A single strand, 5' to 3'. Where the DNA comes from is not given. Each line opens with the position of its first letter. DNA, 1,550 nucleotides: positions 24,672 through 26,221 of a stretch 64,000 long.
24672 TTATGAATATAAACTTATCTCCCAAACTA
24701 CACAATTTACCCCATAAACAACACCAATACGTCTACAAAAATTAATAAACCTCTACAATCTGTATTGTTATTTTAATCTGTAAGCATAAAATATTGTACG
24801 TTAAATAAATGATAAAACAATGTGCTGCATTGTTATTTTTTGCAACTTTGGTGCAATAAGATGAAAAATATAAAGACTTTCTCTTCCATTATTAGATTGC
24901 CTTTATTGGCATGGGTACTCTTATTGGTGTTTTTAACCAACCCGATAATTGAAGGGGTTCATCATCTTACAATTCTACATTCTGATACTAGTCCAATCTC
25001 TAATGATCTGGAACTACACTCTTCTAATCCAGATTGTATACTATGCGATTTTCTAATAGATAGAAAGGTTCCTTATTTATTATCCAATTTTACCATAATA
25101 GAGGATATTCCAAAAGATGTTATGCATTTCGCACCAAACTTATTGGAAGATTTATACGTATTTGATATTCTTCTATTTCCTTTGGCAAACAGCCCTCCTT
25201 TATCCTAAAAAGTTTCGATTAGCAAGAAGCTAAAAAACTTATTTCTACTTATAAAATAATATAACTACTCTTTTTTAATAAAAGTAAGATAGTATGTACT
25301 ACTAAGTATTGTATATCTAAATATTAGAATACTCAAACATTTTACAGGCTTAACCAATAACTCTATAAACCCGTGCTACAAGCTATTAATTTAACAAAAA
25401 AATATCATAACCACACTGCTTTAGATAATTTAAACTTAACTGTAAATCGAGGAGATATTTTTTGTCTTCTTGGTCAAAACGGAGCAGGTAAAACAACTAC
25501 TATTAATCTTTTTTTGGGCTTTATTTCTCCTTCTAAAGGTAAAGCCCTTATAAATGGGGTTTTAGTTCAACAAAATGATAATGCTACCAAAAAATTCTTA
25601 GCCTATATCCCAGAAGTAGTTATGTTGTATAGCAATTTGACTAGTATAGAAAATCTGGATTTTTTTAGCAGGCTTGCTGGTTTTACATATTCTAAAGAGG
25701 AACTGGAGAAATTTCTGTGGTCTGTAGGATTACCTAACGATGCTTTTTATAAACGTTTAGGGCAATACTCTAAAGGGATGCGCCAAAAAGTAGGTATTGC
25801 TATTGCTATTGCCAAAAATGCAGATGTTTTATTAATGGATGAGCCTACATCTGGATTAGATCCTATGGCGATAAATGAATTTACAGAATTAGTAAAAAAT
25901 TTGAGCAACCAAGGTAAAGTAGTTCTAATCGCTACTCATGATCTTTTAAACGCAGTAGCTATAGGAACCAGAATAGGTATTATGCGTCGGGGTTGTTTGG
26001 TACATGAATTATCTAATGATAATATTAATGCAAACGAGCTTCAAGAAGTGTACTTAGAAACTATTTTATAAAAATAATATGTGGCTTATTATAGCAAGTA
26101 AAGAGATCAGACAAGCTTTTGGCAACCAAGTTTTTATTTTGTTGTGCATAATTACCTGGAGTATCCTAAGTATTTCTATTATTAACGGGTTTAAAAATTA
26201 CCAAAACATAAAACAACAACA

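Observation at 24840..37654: RiPP precursor is the terminal gene of an ABC/DUF3526-like/TonB-receptor array, bounded by a Fur-family regulator: a possible metal-responsive peptide production-and-uptake unit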

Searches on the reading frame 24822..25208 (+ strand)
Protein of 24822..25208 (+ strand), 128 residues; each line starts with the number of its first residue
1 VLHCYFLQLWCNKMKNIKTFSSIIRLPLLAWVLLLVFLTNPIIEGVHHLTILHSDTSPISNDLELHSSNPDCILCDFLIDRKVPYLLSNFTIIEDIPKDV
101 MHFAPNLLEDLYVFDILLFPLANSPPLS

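Call 5: search_protein_families(library=pfam, proteins=[window:24822-25208:+], max_evalue=0.01)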
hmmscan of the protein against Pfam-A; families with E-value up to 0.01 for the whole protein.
window:24822-25208:+ (128 aa): 0 families

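Call 6: search_protein_families(library=ncbifam, proteins=[window:24822-25208:+], max_evalue=0.01)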
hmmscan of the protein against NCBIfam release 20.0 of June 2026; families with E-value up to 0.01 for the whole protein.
window:24822-25208:+ (128 aa): 0 families

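Call 74: search_protein_families(library=pfam, proteins=[window:24861-25205:+], max_evalue=1)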
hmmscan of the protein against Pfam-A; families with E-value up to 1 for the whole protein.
seq(115 aa): 0 families

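Call 92: search_protein_families(library=pfam, alignment_id=A7, max_evalue=10)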
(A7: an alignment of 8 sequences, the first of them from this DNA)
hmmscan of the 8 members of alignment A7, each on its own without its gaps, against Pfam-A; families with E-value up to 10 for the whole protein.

A. member 1, seq(115 aa): 0 families

B. families by the number of members that match (of 8 scanned): 2 families
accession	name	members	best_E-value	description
PF04103.21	CD20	1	0.062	CD20-like family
PF23642.1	YnhH-like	1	0.17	YnhH-like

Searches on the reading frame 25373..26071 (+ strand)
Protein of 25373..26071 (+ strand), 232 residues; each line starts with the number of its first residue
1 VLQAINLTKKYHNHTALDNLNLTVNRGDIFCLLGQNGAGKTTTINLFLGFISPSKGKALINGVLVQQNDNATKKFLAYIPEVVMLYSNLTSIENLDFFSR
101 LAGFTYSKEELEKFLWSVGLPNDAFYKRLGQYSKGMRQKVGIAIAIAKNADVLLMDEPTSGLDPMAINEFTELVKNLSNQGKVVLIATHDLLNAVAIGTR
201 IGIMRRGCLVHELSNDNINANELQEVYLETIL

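Call 5: search_protein_families(library=pfam, proteins=[window:25373-26071:+], max_evalue=0.01)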
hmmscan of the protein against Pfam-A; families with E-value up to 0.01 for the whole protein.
window:25373-26071:+ (232 aa): 7 families
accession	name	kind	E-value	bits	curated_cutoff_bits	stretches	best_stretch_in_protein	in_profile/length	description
PF00005.33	ABC_tran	-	5.1e-28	98.8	25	1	17-160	1-137/137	ABC transporter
PF13304.12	AAA_21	-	3.7e-14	53.9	27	1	129-191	235-300/304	AAA domain, putative AbiEii toxin, Type IV TA system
PF02463.25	SMC_N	-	0.00033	20.6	40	0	30-190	27-199/220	RecF/RecN/SMC N terminal domain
PF13175.12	AAA_15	-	0.00061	19.9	32.1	0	147-189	326-369/374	AAA ATPase domain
PF13401.12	AAA_22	-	0.001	19.8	27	1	28-192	6-127/130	AAA domain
PF13476.12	AAA_23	-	0.0058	17.7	27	1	19-46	12-38/201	AAA domain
PF13166.12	AAA_13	-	0.0097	15.1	36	0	34-70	23-59/713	AAA domain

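Call 6: search_protein_families(library=ncbifam, proteins=[window:25373-26071:+], max_evalue=0.01)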
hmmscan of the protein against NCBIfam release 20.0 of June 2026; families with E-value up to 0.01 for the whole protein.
window:25373-26071:+ (232 aa): 192 families (the best 25 are shown)
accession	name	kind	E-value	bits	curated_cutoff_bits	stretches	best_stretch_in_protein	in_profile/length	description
TIGR01188.1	drrA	subfamily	1.1e-49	169.3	312.45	1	9-219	1-212/302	daunorubicin resistance ABC transporter, ATP-binding protein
TIGR03522.1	GldA_ABC_ATP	equivalog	5.4e-46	157.4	402.6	1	4-225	5-227/301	gliding motility-associated ABC transporter ATP-binding subunit GldA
TIGR03740.1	galliderm_ABC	subfamily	1e-45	156.2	309.75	1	2-230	1-221/223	lantibiotic protection ABC transporter ATP-binding subunit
NF033858.1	ABC2_perm_RbbA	equivalog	5e-42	143.8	1050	1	2-221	267-487/909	ribosome-associated ATPase/putative transporter RbbA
TIGR01186.1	proV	subfamily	7.1e-37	127.3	326.6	1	14-225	6-224/363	betaine/proline/choline family ABC transporter ATP-binding protein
NF047930.1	ABC_ATP_B6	equivalog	1.1e-36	126.5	670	1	5-229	6-234/510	putative B6 ABC transporter ATP-binding protein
NF010060.0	PRK13537.1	equivalog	4.6e-36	124.3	521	1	4-212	18-227/314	nodulation factor ABC transporter ATP-binding protein NodI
TIGR04406.1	LPS_export_lptB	equivalog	2.1e-35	122.1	240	1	2-228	2-233/239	LPS export ABC transporter ATP-binding protein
TIGR03410.1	urea_trans_UrtE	equivalog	1.1e-32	113.4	285.8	1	2-225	1-226/230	urea ABC transporter ATP-binding subunit UrtE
TIGR04521.1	ECF_ATPase_2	equivalog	2.2e-32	112.3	330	1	11-225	15-241/279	energy-coupling factor transporter ATPase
TIGR03864.1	PQQ_ABC_ATP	hypoth_equivalog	2.3e-32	112.4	302.25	1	2-221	2-222/236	ABC transporter, ATP-binding subunit, PQQ-dependent alcohol dehydrogenase system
NF010059.0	PRK13536.1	equivalog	1.2e-31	109.7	549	1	4-213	46-256/342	nodulation factor ABC transporter ATP-binding protein NodI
TIGR03608.1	L_ocin_972_ABC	subfamily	1.8e-31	109.3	254.85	1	6-192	3-195/206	putative bacteriocin export ABC transporter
NF008421.0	PRK11248.1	equivalog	2.7e-31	109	357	1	1-204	1-202/255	taurine ABC transporter ATP-binding subunit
NF007480.0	PRK10070.1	equivalog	2.7e-31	108.8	444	1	18-223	45-257/400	glycine betaine/L-proline ABC transporter ATP-binding protein ProV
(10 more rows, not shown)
